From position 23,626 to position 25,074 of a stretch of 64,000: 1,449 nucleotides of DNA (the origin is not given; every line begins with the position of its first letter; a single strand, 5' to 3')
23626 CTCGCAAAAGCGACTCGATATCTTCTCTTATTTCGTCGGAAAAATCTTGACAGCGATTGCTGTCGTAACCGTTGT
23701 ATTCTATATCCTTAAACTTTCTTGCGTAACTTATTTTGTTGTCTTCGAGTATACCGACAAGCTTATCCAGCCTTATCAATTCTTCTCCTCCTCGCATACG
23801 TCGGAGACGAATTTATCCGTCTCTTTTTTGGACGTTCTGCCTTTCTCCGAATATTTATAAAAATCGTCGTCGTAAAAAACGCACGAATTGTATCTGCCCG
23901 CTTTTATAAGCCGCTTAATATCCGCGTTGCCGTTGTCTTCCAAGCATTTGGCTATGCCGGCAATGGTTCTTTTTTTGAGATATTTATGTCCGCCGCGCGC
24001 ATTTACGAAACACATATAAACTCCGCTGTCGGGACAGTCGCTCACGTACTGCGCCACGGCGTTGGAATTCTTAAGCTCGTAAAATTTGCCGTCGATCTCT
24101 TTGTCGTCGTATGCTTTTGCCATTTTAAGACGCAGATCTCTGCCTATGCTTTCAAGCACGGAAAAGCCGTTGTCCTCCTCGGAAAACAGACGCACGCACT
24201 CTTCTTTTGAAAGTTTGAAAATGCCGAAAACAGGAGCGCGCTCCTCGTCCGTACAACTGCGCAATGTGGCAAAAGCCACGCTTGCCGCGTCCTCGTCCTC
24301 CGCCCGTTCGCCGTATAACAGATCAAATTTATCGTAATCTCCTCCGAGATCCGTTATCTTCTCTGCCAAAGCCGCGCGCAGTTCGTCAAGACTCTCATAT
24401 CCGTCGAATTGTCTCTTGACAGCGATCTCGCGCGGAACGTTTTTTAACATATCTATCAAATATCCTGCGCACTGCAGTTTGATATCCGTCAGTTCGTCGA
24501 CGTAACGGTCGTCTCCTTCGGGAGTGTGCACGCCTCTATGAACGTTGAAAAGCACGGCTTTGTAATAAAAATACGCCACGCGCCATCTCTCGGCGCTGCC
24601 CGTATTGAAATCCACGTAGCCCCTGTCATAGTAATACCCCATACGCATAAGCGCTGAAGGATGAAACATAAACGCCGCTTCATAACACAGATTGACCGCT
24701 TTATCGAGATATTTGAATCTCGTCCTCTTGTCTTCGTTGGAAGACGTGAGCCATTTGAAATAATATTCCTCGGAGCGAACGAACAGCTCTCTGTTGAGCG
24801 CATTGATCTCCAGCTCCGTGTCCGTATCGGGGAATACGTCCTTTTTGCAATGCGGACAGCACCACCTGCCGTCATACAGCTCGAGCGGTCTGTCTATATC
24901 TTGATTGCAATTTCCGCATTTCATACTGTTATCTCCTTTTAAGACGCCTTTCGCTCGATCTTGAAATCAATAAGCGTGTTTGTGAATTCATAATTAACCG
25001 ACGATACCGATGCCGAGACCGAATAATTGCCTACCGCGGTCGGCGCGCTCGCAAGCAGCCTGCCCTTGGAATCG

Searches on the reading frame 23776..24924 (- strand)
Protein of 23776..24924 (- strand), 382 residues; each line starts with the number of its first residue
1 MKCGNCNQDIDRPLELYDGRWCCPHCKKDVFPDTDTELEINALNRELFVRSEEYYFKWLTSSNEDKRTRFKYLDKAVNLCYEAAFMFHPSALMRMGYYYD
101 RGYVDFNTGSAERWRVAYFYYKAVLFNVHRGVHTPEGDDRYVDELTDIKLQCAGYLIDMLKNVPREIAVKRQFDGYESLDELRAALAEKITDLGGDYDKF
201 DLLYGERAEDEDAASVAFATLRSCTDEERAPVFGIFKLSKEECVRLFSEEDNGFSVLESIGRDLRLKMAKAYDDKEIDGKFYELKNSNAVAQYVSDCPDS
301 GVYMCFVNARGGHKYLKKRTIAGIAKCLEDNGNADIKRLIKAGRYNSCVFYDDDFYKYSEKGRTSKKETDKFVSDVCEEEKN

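Call 3: search_protein_families(library=pfam, proteins=[window:23776-24924:-], max_evalue=0.01)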
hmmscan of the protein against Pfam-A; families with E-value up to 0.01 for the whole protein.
window:23776-24924:- (382 aa): 0 families

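Call 4: search_protein_families(library=ncbifam, proteins=[window:23776-24924:-], max_evalue=0.01)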
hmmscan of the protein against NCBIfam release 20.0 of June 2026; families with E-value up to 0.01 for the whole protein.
window:23776-24924:- (382 aa): 0 families

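Call 5: search_protein_families(library=padloc, proteins=[window:23776-24924:-], max_evalue=0.01)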
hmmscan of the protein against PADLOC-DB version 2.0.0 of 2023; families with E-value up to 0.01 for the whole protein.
window:23776-24924:- (382 aa): 0 families

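Call 55: search_protein_families(library=phrogs, proteins=[window:23776-24924:-], max_evalue=0.001)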
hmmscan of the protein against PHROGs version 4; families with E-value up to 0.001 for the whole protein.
window:23776-24924:- (382 aa): 0 families

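Call 62: search_protein_families(library=pfam, alignment_id=A4, max_evalue=1)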
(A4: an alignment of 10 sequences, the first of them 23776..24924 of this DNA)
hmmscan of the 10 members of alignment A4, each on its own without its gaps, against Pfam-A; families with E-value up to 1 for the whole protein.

A. member 1, window:23776-24924:- (382 aa): 0 families

B. families by the number of members that match (of 10 scanned): 21 families
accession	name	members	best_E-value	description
PF11286.13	DUF3087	1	0.01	Protein of unknown function (DUF3087)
PF14319.11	Zn_Tnp_IS91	1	0.02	Transposase zinc-binding domain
PF13920.12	zf-C3HC4_3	1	0.024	Zinc finger, C3HC4 type (RING finger)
PF14471.11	DUF4428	1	0.028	Domain of unknown function (DUF4428)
PF19908.4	DUF6381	1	0.045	Family of unknown function (DUF6381)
PF16554.10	OAM_dimer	1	0.073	Dimerisation domain of d-ornithine 4,5-aminomutase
PF11682.14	Zn_ribbon_11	1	0.081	Probable zinc-ribbon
PF11781.13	Zn_ribbon_RRN7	1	0.083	Zinc-finger of RNA-polymerase I-specific TFIIB, Rrn7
PF24921.1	RING_XB3-XBAT31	1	0.092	E3 ubiquitin-protein ligase XB3/XBAT31 RING finger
PF13894.12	zf-C2H2_4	1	0.1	C2H2-type zinc finger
PF13374.12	TPR_10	1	0.14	Tetratricopeptide repeat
PF23145.1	Zf_2nd_IFT121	1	0.17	IFT121, second zinc finger domain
PF19561.4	DUF6083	1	0.18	Family of unknown function (DUF6083)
PF18349.7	PAZ_4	1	0.22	PAZ domain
PF25756.1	TPR_INTS8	1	0.23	INTS8, TPR repeats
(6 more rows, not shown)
